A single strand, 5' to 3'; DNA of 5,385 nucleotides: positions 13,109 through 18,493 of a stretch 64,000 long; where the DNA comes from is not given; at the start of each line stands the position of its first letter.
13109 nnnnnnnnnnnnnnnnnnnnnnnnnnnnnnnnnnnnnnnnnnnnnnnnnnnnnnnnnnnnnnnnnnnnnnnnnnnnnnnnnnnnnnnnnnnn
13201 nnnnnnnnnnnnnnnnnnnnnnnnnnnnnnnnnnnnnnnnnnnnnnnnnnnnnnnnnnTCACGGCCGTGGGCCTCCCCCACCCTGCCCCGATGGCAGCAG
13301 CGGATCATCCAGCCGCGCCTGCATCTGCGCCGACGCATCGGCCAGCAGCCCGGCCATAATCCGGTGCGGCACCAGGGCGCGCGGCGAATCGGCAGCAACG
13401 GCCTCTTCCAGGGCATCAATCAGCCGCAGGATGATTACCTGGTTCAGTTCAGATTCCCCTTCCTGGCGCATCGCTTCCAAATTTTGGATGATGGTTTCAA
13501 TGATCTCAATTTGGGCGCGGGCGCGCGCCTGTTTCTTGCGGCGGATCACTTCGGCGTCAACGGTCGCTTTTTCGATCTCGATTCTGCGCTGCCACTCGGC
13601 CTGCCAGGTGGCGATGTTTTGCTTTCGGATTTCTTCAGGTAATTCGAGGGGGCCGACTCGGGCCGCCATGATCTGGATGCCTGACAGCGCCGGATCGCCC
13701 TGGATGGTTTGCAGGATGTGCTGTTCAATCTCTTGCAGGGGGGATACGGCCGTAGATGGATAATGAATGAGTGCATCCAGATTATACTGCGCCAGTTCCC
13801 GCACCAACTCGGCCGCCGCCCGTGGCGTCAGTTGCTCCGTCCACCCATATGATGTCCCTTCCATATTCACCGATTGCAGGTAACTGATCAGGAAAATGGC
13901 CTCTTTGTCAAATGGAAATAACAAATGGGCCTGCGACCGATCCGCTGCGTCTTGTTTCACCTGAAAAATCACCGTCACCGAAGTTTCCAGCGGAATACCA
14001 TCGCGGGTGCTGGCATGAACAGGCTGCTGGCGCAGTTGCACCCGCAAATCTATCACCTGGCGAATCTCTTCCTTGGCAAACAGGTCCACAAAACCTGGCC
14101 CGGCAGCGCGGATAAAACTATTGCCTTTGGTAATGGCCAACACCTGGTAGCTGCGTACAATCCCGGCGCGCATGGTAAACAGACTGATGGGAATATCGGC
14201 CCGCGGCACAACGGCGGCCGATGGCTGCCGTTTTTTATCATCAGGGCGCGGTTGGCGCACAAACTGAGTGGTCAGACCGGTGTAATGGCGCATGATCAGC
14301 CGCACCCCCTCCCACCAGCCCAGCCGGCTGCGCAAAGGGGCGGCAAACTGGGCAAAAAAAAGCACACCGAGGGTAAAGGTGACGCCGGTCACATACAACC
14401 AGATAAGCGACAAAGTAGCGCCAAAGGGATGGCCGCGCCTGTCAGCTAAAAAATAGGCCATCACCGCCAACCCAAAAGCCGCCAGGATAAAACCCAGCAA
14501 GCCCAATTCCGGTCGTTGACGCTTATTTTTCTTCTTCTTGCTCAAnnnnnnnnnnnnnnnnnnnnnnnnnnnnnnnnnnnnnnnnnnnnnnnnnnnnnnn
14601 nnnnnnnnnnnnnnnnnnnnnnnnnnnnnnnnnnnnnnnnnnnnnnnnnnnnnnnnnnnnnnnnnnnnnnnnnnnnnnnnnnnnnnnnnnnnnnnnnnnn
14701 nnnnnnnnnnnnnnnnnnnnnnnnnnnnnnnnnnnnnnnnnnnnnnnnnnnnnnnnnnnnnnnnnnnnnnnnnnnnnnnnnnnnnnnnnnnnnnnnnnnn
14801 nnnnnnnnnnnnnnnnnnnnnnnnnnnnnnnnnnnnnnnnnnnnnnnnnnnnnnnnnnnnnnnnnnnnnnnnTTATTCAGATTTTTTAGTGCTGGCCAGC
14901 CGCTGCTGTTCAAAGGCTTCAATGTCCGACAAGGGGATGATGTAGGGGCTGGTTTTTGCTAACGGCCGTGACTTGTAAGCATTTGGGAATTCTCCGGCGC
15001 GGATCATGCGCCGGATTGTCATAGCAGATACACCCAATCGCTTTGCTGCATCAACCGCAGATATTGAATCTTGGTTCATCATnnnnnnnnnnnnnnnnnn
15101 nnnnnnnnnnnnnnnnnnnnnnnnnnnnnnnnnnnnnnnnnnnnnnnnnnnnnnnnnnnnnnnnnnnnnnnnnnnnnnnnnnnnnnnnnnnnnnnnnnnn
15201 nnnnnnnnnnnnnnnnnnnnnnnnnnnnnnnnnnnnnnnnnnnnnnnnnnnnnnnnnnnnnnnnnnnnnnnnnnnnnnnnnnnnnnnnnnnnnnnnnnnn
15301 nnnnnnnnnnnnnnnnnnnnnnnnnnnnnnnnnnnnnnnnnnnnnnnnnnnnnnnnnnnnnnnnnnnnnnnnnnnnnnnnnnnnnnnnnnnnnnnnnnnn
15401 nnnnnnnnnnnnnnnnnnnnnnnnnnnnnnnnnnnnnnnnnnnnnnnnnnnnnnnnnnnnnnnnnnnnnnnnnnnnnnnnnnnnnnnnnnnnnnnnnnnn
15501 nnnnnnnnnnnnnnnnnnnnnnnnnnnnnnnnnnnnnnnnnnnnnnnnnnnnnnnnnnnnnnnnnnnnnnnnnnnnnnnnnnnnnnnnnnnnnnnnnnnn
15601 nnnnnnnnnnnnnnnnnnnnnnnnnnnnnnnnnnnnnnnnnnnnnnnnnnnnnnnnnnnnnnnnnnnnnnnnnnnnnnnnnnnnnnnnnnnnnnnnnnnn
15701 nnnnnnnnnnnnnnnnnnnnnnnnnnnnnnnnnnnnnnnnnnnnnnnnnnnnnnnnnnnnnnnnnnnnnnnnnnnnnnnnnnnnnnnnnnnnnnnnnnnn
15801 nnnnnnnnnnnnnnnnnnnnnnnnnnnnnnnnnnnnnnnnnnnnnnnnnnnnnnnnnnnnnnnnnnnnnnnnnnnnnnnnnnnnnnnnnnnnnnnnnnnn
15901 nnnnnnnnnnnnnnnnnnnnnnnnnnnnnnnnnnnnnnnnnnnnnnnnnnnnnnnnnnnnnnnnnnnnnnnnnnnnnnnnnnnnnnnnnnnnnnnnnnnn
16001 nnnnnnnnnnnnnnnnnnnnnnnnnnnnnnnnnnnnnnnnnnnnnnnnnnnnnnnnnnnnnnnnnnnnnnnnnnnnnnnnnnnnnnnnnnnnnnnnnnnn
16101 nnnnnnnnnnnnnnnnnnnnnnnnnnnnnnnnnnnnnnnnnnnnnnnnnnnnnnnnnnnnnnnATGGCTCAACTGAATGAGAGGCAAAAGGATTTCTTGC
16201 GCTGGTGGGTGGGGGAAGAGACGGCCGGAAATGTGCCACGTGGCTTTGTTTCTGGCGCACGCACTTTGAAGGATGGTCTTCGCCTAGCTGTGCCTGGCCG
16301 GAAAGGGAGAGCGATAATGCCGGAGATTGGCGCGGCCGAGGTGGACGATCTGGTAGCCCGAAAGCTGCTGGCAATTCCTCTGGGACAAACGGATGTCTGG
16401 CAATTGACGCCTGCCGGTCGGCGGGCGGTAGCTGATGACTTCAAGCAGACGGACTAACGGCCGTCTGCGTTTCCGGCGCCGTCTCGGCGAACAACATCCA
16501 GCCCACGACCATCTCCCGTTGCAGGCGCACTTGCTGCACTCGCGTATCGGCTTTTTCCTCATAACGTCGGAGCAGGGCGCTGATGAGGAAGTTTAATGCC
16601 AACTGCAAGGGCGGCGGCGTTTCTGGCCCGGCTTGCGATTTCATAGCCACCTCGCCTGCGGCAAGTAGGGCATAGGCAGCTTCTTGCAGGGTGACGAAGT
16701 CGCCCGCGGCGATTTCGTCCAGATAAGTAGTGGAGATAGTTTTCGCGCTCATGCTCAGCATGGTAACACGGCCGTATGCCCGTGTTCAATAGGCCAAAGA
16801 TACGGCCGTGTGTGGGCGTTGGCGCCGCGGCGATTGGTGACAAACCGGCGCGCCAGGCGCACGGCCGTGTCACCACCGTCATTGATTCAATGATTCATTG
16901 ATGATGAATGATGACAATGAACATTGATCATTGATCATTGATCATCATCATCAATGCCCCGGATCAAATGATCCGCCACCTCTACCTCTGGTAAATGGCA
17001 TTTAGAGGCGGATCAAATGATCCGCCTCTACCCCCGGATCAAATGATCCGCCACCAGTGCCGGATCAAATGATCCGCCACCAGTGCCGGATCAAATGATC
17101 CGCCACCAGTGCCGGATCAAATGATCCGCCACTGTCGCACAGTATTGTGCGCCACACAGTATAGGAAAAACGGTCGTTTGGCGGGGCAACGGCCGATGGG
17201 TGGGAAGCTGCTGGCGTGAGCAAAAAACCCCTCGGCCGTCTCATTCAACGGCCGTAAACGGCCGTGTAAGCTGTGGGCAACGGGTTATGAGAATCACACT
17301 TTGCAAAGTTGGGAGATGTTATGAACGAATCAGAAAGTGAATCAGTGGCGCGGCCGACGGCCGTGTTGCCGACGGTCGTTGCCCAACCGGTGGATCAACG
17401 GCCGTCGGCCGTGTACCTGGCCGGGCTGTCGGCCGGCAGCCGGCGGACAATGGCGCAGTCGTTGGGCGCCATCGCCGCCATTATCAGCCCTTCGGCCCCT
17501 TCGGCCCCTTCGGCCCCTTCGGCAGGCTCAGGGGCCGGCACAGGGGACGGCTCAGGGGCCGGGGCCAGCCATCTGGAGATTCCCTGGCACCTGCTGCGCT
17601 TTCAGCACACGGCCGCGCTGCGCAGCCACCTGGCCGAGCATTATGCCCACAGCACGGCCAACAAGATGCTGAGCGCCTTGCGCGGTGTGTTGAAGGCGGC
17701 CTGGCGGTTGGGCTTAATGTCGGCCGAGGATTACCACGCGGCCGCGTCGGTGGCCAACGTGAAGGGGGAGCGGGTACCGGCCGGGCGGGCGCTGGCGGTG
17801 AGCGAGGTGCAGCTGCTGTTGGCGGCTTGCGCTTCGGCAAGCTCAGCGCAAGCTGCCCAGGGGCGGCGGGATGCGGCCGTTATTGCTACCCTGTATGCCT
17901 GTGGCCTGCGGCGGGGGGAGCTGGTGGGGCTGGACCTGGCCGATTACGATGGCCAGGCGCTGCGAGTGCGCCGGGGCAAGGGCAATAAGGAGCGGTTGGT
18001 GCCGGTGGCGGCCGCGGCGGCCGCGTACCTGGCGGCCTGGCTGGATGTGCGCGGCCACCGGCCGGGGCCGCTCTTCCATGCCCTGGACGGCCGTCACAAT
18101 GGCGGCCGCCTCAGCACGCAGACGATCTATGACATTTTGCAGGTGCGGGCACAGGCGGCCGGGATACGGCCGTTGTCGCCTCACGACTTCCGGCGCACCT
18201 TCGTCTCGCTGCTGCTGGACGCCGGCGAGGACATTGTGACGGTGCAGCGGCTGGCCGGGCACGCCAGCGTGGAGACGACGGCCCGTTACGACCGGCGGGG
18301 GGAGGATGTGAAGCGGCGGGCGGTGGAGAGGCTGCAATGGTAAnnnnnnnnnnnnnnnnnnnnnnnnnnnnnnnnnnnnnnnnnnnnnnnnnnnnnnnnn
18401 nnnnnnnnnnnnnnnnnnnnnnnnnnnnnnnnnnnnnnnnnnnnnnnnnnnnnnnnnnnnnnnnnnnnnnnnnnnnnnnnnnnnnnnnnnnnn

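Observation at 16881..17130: Origin-like or centromere-like module: a 76-bp AT-rich block followed by six palindromic iterons packed with GATC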

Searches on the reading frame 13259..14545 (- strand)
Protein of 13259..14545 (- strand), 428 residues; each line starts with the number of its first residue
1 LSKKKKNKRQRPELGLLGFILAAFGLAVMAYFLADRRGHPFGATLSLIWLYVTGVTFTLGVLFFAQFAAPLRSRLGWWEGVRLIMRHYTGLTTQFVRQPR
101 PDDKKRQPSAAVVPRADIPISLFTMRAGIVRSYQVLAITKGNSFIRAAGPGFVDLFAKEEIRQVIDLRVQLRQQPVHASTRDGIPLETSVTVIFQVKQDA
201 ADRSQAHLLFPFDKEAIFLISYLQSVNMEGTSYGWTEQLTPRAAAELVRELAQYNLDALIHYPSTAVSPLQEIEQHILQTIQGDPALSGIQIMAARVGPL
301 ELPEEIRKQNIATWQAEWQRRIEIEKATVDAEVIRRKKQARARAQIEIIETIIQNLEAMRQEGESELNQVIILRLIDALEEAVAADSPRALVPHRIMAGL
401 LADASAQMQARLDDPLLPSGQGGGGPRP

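Call 10: search_protein_families(library=pfam, proteins=[window:13259-14545:-], max_evalue=0.01)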
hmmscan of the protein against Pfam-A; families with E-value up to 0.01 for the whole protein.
window:13259-14545:- (428 aa): 1 family
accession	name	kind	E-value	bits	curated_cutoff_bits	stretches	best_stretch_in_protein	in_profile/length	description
PF01145.31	Band_7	-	1.3e-08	35.5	23.6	1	131-336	4-172/176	SPFH domain / Band 7 family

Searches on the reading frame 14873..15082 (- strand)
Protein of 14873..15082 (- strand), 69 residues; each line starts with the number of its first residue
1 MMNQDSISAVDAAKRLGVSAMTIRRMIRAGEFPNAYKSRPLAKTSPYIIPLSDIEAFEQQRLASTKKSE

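Call 50: search_protein_families(library=pfam, proteins=[window:14873-15082:-], max_evalue=0.01)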
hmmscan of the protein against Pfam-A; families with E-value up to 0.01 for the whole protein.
window:14873-15082:- (69 aa): 6 families
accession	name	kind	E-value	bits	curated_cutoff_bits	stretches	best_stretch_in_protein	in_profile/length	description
PF12728.13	HTH_17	-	2.1e-09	37.9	27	1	11-61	6-50/51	Helix-turn-helix domain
PF08220.18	HTH_DeoR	-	0.0013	18.9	21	1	3-25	11-33/57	DeoR-like helix-turn-helix domain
PF13338.12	AbiEi_4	-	0.0014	19.1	25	1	7-31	14-37/49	Transcriptional regulator, AbiEi antitoxin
PF00376.29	MerR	-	0.0017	18.6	28.2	1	11-34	4-27/38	MerR family regulatory protein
PF13384.12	HTH_23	-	0.0071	16.6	24.6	0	7-29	18-40/50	Homeodomain-like domain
PF10743.14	Phage_Cox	-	0.0097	16.2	27.5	1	3-50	8-58/87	Regulatory phage protein cox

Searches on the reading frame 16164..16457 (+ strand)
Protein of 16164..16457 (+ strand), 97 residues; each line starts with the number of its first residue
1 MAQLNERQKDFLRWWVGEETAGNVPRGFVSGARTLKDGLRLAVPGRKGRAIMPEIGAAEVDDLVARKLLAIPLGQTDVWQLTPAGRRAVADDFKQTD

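Call 10: search_protein_families(library=pfam, proteins=[window:16164-16457:+], max_evalue=0.01)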
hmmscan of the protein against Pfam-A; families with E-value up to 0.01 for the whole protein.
window:16164-16457:+ (97 aa): 1 family
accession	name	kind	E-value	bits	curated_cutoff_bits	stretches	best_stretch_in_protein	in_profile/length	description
PF16832.10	EKLF_TAD1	-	0.0056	17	25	1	8-19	3-14/27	Erythroid krueppel-like transcription factor, transactivation 1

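Call 12: search_protein_families(library=phrogs, proteins=[window:16164-16457:+], max_evalue=0.01)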
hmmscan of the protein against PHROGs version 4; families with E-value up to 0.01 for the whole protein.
window:16164-16457:+ (97 aa): 0 families

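Call 23: search_protein_families(library=ncbifam, proteins=[window:16164-16457:+], max_evalue=0.001)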
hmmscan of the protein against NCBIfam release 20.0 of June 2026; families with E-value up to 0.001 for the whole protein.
window:16164-16457:+ (97 aa): 0 families

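Call 102: find_encoding_contigs(protein=window:16164-16457:+, flank=4000, max_places=10)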
Protein window:16164-16457:+ (97 aa): 4 contigs read that carry it; 2 places shown.
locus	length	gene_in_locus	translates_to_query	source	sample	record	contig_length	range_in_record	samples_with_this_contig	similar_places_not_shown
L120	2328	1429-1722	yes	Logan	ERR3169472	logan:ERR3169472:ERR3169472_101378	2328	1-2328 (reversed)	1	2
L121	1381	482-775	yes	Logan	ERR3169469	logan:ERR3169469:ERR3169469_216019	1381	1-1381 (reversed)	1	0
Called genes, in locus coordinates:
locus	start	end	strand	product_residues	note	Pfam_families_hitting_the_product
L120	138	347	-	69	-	PF12728:HTH_17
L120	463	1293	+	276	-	-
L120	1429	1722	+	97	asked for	-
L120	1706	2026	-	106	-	-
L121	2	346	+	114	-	?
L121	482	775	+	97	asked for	-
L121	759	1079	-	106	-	-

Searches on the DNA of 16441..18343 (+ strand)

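Call 13: search_dna_similar(query=window:16441-18343:+, collection=phages, mode=distant)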
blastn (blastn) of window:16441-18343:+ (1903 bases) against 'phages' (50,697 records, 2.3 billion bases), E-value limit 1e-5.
No match.
